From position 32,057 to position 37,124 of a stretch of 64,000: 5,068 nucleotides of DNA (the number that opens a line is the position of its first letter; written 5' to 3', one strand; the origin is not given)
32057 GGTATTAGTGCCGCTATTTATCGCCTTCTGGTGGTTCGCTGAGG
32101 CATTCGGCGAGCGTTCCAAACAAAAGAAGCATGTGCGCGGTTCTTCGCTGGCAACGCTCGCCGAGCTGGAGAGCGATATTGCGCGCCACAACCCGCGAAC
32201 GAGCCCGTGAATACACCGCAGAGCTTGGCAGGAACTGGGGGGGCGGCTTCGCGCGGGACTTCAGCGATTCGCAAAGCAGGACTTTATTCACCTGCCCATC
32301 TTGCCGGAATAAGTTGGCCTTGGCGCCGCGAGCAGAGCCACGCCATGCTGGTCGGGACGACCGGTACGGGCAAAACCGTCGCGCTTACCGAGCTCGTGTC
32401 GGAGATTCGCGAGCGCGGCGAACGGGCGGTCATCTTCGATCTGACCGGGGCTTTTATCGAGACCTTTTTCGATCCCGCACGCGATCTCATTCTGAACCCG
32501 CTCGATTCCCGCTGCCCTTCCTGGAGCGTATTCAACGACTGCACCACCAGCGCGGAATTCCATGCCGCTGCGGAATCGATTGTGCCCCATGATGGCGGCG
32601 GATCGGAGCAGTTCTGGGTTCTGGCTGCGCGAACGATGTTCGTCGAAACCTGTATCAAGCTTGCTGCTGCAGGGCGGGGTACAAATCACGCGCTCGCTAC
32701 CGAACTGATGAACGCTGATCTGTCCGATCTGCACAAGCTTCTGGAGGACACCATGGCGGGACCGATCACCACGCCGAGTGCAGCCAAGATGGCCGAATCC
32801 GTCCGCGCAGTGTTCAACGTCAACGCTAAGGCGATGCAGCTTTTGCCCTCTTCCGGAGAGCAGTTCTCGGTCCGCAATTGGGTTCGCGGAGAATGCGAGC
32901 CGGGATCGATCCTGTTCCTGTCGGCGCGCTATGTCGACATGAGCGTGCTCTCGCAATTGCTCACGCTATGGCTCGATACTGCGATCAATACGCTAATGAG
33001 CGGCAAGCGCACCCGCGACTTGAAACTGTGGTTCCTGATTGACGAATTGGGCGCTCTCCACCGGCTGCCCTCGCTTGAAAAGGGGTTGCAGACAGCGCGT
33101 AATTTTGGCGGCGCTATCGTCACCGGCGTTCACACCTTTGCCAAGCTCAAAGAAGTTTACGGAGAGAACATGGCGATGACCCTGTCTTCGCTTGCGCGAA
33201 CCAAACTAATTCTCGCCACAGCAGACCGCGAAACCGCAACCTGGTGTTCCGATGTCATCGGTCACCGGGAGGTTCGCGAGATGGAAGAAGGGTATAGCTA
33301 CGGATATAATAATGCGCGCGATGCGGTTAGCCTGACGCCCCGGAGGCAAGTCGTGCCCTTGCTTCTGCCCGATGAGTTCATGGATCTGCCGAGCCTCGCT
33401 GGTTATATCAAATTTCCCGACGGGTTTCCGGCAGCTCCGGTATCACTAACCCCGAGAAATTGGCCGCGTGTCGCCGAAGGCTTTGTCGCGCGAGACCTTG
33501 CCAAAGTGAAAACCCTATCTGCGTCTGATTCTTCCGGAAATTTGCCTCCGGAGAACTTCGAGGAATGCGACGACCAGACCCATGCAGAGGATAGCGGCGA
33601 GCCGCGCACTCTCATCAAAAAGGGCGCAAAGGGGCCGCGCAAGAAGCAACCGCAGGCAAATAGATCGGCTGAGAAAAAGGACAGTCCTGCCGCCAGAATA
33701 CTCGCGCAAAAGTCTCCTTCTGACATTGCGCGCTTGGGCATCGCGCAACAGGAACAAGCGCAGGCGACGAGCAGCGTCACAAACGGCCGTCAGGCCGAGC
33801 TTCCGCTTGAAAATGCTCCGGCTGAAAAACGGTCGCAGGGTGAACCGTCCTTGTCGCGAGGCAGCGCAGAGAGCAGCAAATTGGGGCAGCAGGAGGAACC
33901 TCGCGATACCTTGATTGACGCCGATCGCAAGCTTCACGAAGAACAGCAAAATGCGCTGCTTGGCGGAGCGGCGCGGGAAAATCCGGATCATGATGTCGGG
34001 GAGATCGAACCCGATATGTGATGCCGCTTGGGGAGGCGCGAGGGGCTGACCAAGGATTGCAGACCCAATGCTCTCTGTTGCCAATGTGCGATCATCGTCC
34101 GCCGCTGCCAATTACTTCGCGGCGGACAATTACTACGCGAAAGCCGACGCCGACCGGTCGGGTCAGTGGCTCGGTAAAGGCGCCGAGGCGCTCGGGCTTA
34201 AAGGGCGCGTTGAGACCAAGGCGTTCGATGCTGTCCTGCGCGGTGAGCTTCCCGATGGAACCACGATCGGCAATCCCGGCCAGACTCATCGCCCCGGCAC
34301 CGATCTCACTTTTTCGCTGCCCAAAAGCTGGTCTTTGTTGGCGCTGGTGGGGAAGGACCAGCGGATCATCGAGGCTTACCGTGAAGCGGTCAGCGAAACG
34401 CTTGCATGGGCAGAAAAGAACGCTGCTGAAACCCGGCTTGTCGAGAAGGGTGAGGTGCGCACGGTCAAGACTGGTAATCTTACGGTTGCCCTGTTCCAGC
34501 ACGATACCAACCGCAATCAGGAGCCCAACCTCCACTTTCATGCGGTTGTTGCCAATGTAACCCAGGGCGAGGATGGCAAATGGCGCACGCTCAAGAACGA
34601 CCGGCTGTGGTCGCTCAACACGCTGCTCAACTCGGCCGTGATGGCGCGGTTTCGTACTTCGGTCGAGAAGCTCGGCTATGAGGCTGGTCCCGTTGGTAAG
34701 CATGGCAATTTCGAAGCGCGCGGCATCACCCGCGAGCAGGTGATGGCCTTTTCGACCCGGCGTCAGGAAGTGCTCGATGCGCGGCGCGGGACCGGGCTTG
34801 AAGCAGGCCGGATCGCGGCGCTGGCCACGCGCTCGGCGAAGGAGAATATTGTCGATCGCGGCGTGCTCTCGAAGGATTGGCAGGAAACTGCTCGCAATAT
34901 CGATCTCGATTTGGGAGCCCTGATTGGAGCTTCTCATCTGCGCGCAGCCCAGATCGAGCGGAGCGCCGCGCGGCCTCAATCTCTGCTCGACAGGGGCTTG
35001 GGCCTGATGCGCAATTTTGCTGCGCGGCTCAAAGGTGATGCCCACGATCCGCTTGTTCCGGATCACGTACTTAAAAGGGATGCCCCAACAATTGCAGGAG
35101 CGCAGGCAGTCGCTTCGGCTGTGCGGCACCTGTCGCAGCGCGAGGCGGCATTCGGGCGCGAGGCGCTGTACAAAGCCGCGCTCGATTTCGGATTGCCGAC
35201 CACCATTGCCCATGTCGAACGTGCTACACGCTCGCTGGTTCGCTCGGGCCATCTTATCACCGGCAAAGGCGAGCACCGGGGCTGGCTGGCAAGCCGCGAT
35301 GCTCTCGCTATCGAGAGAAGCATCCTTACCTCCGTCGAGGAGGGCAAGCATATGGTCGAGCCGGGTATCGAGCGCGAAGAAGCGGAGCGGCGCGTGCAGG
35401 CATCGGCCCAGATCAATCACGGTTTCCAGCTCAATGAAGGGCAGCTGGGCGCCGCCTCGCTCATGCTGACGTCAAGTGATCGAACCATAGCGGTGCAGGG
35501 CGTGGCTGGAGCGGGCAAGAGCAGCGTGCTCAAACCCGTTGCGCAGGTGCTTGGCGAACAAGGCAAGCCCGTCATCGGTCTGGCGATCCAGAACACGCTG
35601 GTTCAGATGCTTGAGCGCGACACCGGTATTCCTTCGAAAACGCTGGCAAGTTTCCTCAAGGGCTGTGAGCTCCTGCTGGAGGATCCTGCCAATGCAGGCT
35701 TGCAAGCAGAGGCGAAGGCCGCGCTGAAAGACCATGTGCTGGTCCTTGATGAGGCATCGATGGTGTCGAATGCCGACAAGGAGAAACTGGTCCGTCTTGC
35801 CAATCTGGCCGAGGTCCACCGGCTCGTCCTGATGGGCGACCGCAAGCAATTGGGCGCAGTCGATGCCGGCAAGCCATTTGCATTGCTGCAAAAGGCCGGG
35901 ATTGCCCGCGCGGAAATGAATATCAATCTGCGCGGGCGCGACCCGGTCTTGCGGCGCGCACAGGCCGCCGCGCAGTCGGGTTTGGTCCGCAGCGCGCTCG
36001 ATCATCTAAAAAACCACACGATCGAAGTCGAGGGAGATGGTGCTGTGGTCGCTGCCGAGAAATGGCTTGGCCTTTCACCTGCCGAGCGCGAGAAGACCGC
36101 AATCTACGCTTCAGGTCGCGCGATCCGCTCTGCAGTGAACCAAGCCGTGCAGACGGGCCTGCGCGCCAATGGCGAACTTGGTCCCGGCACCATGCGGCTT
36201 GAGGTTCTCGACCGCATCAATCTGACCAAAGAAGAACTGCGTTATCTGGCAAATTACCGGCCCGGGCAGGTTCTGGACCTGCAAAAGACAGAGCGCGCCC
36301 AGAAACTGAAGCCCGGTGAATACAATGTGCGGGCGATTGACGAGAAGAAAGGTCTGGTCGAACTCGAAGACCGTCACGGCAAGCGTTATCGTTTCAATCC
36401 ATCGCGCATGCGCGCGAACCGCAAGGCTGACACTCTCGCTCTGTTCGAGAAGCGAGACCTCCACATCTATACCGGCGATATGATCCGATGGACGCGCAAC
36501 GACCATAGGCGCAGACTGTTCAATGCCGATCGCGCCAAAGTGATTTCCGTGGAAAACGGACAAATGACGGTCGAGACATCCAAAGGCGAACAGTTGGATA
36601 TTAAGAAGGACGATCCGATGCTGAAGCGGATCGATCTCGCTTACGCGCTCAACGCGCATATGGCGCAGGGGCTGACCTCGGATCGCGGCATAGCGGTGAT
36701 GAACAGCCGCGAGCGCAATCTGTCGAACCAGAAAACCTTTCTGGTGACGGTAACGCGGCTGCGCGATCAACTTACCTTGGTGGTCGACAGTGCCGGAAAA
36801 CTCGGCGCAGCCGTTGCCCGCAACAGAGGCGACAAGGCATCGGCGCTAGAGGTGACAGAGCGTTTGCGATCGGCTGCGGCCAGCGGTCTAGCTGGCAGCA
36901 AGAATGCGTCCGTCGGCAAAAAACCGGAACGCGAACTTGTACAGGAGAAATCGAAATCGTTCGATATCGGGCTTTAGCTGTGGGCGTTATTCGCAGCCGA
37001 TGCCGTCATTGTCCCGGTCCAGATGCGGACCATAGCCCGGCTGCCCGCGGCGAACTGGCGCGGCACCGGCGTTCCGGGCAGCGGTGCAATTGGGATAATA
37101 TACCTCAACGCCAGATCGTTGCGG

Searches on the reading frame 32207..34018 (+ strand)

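Call 10: search_protein_families(library=pfam, proteins=[window:32207-34018:+], max_evalue=0.001)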
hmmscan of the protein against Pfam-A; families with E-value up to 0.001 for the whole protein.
window:32207-34018:+ (604 aa): 4 families
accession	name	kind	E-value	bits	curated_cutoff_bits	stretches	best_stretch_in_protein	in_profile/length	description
PF10412.15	TrwB_AAD_bind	-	2.4e-154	514.3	20.5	1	31-414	3-386/387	Type IV secretion-system coupling protein DNA-binding domain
PF12696.13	TraG-D_C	-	1.3e-17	64.3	22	1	274-395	2-125/126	TraM recognition site of TraD and TraG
PF02534.20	T4SS-DNA_transf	-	3.6e-15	56.2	20.1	1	235-396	262-425/468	Type IV secretory system Conjugative DNA transfer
PF13191.12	AAA_16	-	0.00062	20.7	32.6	0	44-125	25-104/167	AAA ATPase domain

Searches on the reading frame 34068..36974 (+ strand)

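Call 10: search_protein_families(library=pfam, proteins=[window:34068-36974:+], max_evalue=0.001)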
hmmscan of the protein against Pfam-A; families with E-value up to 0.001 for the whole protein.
window:34068-36974:+ (969 aa): 7 families
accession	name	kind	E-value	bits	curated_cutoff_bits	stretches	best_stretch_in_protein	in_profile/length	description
PF08751.17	TrwC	-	5.5e-82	276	25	1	12-277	3-285/286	TrwC relaxase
PF13604.12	AAA_30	-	1.9e-39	135.8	27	1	454-650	1-183/191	AAA domain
PF13245.12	AAA_19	-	4e-13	50.1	25.1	1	468-596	8-130/134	AAA domain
PF18340.7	TraI_2B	-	1.9e-07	31.3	26.7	1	713-783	1-67/79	DNA relaxase TraI 2B/2B-like domain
PF01443.25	Viral_helicase1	-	1.4e-06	28.7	21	1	474-598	1-100/228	Viral superfamily 1 RNA helicase core domain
PF13401.12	AAA_22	-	0.00025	21.8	27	1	470-590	4-122/130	AAA domain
PF13086.12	AAA_11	-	0.00088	19.6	27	0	554-598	213-253/257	AAA domain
